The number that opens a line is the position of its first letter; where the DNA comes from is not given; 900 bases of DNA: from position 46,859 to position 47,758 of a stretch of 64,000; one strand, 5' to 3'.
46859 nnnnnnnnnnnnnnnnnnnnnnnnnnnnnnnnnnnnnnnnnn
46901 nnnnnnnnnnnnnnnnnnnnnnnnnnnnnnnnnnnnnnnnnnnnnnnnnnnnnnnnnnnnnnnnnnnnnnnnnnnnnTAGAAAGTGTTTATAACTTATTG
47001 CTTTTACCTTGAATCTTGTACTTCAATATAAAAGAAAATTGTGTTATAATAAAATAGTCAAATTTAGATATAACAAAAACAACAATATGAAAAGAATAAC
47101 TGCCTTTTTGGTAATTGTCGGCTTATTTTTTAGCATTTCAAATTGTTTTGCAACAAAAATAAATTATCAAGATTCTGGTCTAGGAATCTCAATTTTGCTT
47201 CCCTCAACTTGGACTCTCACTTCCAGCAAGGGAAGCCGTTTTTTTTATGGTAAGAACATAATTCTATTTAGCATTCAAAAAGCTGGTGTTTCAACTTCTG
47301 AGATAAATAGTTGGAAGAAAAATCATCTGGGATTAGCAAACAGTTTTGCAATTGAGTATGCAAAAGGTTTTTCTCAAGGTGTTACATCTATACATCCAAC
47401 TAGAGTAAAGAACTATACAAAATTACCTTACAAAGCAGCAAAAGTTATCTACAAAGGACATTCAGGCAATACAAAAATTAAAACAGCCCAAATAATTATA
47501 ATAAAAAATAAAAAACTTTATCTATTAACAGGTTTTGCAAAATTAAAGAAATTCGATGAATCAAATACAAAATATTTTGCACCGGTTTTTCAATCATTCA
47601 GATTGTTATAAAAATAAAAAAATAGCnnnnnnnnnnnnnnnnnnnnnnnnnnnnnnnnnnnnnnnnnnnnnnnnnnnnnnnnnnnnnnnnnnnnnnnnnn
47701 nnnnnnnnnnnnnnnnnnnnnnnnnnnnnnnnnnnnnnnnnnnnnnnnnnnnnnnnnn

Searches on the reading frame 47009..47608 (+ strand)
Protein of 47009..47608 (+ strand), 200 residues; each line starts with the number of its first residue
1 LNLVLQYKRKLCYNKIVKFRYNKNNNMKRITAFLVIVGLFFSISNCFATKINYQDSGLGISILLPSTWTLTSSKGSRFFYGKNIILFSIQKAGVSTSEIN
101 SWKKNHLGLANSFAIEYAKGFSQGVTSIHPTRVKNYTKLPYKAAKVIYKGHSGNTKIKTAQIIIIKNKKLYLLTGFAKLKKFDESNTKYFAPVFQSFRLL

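Call 35: search_protein_families(library=pfam, proteins=[window:47009-47608:+], max_evalue=0.001)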
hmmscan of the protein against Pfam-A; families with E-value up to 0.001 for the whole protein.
window:47009-47608:+ (200 aa): 1 family
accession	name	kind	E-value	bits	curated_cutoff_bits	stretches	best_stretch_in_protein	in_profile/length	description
PF01789.22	PsbP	-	8.8e-05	23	23.5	1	52-198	5-154/155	PsbP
